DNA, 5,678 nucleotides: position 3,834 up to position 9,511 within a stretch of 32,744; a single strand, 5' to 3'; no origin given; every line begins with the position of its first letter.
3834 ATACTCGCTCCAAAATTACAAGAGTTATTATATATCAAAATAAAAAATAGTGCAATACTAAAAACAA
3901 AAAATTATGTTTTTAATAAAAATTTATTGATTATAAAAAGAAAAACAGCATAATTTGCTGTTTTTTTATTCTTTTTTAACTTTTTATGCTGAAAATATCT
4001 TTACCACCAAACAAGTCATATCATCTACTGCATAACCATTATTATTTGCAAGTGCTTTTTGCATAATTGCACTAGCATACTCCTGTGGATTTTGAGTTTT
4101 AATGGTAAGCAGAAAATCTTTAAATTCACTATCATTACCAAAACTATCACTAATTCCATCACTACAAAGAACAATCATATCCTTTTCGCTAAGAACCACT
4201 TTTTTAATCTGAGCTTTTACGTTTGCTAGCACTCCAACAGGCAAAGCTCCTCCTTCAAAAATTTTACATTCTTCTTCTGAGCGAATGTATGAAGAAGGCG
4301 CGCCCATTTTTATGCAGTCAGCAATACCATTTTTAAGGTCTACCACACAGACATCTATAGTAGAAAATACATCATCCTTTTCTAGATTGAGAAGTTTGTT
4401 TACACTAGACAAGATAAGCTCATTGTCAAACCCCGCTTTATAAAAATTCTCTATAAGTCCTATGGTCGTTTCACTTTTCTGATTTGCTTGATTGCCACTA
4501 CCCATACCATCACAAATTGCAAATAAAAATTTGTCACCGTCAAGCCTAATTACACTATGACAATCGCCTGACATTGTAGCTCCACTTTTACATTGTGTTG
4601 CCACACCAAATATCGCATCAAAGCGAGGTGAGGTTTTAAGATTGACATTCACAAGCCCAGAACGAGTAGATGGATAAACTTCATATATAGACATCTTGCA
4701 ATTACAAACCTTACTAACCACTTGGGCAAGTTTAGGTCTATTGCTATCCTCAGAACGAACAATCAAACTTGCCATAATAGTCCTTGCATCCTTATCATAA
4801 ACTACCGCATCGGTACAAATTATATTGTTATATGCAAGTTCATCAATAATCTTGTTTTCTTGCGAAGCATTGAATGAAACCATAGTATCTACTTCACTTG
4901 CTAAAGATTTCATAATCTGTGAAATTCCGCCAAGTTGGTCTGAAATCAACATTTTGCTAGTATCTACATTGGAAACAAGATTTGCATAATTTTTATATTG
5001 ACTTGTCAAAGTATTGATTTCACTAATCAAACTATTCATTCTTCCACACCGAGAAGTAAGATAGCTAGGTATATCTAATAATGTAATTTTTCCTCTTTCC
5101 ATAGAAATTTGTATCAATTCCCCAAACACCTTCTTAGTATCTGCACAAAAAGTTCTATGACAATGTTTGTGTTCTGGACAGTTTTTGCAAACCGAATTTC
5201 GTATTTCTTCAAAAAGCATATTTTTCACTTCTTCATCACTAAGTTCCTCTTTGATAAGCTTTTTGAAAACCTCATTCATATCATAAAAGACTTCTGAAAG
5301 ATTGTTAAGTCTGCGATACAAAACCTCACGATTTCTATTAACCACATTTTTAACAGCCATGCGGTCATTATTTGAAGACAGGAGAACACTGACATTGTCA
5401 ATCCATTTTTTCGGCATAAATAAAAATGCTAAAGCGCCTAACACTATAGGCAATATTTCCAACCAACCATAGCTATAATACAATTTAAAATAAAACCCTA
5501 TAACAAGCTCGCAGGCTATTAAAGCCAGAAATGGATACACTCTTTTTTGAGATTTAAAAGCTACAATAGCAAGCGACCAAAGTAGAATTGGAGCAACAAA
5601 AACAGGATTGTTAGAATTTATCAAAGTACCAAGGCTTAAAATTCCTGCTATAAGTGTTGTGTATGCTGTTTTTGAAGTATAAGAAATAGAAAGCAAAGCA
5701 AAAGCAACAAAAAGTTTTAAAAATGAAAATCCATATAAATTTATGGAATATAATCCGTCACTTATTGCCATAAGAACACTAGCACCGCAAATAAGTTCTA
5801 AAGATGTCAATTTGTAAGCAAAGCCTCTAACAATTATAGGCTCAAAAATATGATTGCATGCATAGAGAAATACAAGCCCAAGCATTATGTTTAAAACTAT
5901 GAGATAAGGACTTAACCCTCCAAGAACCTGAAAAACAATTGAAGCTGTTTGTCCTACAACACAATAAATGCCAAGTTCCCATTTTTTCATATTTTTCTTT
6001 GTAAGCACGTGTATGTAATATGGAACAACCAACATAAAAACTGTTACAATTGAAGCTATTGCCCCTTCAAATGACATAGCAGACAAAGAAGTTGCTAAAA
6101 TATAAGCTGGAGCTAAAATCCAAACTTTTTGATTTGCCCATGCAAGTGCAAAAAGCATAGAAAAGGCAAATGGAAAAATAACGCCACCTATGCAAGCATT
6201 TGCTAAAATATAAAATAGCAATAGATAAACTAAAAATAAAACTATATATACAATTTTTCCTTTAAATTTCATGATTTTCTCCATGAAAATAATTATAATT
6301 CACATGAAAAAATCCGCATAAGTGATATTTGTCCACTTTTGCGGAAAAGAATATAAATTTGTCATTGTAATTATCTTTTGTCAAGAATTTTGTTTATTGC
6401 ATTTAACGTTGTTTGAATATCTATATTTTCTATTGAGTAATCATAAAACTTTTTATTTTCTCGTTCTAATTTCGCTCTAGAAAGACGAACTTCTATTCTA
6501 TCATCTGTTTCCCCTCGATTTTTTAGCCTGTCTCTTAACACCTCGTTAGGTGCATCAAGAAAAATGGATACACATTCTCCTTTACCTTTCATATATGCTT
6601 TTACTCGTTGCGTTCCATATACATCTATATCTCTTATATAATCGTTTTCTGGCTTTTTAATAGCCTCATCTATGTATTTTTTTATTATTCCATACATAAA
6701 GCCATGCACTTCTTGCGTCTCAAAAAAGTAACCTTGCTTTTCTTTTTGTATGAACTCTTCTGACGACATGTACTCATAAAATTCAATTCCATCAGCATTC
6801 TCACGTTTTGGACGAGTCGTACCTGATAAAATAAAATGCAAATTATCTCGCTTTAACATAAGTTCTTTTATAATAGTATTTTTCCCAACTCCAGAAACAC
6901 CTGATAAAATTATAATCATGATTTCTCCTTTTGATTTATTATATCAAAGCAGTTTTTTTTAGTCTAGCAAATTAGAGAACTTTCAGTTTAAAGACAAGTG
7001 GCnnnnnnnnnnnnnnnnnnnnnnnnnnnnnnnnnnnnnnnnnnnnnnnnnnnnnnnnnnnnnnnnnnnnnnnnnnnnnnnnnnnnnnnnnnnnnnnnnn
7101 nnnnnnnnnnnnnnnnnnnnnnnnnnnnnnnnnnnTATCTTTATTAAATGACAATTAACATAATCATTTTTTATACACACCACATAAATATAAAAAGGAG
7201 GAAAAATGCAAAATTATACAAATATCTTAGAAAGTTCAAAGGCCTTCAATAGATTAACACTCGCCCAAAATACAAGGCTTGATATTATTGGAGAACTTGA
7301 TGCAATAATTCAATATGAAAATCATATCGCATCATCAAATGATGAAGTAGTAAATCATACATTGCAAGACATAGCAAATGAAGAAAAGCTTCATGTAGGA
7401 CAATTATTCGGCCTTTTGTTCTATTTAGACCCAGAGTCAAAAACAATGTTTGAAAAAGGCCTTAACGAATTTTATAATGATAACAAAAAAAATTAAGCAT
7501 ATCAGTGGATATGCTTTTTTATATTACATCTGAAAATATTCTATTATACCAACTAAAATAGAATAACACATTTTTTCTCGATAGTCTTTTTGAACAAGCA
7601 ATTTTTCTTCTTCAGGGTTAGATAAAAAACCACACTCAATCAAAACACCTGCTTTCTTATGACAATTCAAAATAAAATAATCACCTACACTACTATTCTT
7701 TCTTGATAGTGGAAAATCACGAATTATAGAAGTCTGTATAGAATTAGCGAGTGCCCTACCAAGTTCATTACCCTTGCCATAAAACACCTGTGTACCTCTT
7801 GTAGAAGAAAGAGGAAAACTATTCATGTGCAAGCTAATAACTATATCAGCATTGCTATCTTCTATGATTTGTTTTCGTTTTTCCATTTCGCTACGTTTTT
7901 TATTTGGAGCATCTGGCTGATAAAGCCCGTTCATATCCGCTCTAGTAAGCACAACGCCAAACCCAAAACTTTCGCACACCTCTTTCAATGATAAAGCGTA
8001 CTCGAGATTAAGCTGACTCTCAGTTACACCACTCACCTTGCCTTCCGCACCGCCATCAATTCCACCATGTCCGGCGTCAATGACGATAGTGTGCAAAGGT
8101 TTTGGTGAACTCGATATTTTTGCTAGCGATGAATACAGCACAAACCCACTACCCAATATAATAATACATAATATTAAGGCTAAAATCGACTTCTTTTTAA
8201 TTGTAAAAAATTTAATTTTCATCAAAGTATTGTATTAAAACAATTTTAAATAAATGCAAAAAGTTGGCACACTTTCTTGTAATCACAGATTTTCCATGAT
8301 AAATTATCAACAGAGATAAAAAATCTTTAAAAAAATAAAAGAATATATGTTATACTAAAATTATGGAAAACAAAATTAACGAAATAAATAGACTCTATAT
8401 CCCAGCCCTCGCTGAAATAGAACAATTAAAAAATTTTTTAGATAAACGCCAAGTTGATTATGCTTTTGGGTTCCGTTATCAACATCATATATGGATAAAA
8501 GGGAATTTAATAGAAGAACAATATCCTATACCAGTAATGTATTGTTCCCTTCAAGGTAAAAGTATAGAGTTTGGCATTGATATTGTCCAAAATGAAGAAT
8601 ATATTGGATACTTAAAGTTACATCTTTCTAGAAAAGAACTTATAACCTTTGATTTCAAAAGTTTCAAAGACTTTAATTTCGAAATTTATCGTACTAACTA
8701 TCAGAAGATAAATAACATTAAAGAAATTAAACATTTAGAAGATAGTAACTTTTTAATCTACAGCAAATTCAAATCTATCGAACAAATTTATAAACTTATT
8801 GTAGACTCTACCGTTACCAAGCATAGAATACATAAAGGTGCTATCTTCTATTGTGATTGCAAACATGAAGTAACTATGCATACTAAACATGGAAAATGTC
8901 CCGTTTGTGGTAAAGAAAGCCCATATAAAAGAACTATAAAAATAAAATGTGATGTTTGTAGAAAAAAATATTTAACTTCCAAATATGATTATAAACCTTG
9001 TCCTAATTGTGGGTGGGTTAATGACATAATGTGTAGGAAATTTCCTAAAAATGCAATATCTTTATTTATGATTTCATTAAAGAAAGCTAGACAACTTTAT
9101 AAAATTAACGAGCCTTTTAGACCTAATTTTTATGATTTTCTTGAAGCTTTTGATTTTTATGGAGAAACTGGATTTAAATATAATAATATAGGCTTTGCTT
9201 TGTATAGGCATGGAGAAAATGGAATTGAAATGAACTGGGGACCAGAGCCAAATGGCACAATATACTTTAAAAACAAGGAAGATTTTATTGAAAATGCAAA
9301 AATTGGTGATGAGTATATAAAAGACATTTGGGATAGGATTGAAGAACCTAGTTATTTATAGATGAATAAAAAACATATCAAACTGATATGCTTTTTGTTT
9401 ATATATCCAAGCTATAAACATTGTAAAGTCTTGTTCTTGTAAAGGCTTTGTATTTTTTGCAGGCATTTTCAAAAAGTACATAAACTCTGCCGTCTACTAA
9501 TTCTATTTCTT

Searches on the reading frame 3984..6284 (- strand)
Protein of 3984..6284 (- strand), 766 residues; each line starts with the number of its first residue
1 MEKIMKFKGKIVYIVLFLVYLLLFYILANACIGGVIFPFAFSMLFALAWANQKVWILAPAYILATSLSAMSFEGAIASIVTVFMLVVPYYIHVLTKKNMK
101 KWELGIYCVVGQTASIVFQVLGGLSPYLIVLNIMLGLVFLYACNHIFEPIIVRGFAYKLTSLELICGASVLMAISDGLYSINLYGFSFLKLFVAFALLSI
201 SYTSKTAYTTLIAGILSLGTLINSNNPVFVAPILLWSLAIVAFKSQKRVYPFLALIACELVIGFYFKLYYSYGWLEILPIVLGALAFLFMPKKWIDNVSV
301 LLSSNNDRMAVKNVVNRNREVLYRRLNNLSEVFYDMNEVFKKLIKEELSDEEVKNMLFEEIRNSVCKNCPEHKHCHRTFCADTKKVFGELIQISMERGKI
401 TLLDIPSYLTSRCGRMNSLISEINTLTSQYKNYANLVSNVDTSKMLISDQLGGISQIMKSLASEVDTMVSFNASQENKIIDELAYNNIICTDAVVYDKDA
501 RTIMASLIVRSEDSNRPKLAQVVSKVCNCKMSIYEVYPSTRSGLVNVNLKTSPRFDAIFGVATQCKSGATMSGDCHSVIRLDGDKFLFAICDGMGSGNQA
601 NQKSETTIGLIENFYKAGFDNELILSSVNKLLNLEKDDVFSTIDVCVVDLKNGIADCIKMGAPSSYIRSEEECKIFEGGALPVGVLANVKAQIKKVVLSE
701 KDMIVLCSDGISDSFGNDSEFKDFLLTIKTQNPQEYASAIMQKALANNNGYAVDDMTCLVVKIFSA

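Call 13: search_protein_families(library=pfam, proteins=[window:3984-6284:-], max_evalue=0.001)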
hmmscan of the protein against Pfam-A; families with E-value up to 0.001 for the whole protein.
window:3984-6284:- (766 aa): 3 families
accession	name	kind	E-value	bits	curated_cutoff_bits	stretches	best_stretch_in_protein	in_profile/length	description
PF19732.4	SpoIIE_N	-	2.9e-36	125.6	27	1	16-569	40-603/605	Stage II sporulation protein E N-terminal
PF07228.17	SpoIIE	-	3.2e-27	96.2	25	1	583-763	2-191/192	Stage II sporulation protein E (SpoIIE)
PF13672.11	PP2C_2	-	1.2e-05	25.4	24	0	690-745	153-204/209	Protein phosphatase 2C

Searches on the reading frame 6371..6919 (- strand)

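Call 13: search_protein_families(library=pfam, proteins=[window:6371-6919:-], max_evalue=0.001)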
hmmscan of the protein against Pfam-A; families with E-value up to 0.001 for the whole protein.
window:6371-6919:- (182 aa): 3 families
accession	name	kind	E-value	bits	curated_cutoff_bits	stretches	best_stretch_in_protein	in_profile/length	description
PF00625.27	Guanylate_kin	-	2.9e-22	79.7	25.2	1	3-181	5-181/182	Guanylate kinase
PF13238.12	AAA_18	-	1.2e-08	35.9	29.4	1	3-145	1-120/128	AAA domain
PF13671.12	AAA_33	-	3.5e-06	27.8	27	1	3-153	2-135/143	AAA domain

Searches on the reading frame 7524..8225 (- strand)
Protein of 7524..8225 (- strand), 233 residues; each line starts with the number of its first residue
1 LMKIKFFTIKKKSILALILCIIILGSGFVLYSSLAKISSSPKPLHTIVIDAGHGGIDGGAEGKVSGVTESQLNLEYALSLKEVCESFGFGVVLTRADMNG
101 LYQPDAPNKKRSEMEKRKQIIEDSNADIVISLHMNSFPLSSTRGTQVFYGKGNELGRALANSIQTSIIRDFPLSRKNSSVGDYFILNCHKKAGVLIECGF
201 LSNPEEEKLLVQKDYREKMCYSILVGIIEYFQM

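Call 13: search_protein_families(library=pfam, proteins=[window:7524-8225:-], max_evalue=0.001)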
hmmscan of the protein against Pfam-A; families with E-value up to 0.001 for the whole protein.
window:7524-8225:- (233 aa): 1 family
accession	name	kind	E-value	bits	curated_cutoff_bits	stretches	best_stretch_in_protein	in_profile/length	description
PF01520.23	Amidase_3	-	9.8e-40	136.9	27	1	47-228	1-173/174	N-acetylmuramoyl-L-alanine amidase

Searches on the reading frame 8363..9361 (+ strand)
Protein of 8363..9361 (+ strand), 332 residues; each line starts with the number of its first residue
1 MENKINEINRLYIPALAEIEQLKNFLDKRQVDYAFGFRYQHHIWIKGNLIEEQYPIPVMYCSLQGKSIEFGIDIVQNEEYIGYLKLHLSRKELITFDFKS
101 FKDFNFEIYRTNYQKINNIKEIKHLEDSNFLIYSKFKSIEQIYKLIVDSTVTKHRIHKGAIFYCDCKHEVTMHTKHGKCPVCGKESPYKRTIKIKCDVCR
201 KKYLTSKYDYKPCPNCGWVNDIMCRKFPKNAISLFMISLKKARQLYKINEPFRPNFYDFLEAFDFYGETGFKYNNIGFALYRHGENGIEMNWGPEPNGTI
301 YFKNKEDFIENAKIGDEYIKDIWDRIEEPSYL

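Call 13: search_protein_families(library=pfam, proteins=[window:8363-9361:+], max_evalue=0.001)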
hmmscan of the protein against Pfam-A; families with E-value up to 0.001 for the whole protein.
window:8363-9361:+ (332 aa): 1 family
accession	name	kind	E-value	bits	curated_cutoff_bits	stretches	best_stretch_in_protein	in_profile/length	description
PF14206.11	Cys_rich_CPCC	-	1.6e-05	25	24.5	1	195-247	2-55/75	Cysteine-rich CPCC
